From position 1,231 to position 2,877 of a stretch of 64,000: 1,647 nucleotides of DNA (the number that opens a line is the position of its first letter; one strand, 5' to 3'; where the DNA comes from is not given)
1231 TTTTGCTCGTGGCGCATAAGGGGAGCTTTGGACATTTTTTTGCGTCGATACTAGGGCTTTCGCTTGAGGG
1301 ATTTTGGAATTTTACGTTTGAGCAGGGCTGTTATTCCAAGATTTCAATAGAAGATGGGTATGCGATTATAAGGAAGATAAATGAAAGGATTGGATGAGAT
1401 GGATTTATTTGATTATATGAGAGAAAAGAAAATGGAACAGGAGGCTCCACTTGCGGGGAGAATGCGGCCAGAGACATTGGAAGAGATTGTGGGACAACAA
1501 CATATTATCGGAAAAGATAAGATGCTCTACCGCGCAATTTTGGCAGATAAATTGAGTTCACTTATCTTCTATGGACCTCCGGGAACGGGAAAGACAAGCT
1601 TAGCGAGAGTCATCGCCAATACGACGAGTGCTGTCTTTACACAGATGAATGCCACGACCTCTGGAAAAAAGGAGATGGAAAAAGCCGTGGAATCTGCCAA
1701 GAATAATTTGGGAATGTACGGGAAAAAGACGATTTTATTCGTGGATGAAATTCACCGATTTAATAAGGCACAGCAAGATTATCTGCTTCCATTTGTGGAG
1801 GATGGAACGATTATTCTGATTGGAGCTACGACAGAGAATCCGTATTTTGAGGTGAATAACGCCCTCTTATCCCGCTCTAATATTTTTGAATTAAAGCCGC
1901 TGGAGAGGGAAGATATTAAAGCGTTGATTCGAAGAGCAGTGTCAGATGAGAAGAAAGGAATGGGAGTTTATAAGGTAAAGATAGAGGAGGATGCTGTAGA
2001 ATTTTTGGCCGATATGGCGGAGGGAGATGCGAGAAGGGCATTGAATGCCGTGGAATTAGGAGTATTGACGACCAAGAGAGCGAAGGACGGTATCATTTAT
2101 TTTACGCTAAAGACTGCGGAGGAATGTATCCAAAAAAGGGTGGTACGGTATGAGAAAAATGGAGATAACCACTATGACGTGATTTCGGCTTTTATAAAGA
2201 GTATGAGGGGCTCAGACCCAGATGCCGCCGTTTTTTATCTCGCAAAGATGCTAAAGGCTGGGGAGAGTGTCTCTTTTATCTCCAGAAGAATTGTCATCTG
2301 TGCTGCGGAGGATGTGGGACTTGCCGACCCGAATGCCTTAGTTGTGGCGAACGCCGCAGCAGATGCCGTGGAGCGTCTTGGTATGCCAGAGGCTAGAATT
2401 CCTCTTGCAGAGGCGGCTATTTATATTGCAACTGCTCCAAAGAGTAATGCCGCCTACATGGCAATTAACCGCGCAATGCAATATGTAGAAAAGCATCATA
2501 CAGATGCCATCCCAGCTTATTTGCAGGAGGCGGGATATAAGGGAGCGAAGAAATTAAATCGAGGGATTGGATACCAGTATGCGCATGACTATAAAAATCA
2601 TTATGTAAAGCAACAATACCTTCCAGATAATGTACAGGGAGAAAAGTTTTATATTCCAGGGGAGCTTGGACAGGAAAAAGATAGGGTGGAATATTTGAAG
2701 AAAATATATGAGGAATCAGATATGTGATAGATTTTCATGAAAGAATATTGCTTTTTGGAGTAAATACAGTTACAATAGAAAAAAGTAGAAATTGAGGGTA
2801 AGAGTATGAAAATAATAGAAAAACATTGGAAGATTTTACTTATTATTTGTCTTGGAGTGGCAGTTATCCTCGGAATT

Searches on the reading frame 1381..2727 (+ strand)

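Call 40: search_protein_families(library=pfam, proteins=[window:1381-2727:+], max_evalue=0.001)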
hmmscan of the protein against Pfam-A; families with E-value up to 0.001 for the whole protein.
window:1381-2727:+ (448 aa): 14 families
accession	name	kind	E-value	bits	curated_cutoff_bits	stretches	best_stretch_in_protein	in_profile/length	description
PF12002.13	MgsA_C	-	1.7e-68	230.2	27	1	277-442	1-166/167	MgsA AAA+ ATPase C terminal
PF16193.11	AAA_assoc_2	-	1.1e-29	102.9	34.3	1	197-276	3-81/81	AAA C-terminal domain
PF00004.35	AAA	-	5.8e-19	69.3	21.2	1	61-169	1-126/131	ATPase family associated with various cellular activities (AAA)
PF05496.18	RuvB_N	-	1.4e-16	61.1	27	1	28-148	1-118/159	Holliday junction DNA helicase RuvB P-loop domain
PF07728.20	AAA_5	-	6.6e-08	33.1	22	1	61-151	2-102/139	AAA domain (dynein-related subfamily)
PF13173.12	AAA_14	-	2e-06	28.3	27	1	61-175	5-124/129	AAA domain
PF00158.32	Sigma54_activat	-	3.6e-06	27.2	20.2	1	51-153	16-131/168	Sigma-54 interaction domain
PF01078.27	Mg_chelatase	-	8.2e-06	25.8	20.3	0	57-84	21-48/207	Magnesium chelatase, subunit ChlI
PF07724.20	AAA_2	-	1.2e-05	25.9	27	1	57-145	2-105/166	AAA domain (Cdc48 subfamily)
PF14532.12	Sigma54_activ_2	-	8e-05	23.3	25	1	61-140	24-94/138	Sigma-54 interaction domain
PF13401.12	AAA_22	-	0.00016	22.4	27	0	60-84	7-36/130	AAA domain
PF13191.12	AAA_16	-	0.00031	21.7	32.6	0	50-81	16-47/167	AAA ATPase domain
PF01637.24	ATPase_2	-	0.00061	20.1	33.2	0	93-134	90-131/225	ATPase domain predominantly from Archaea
PF13604.12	AAA_30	-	0.00079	19.6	27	0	49-148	9-123/191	AAA domain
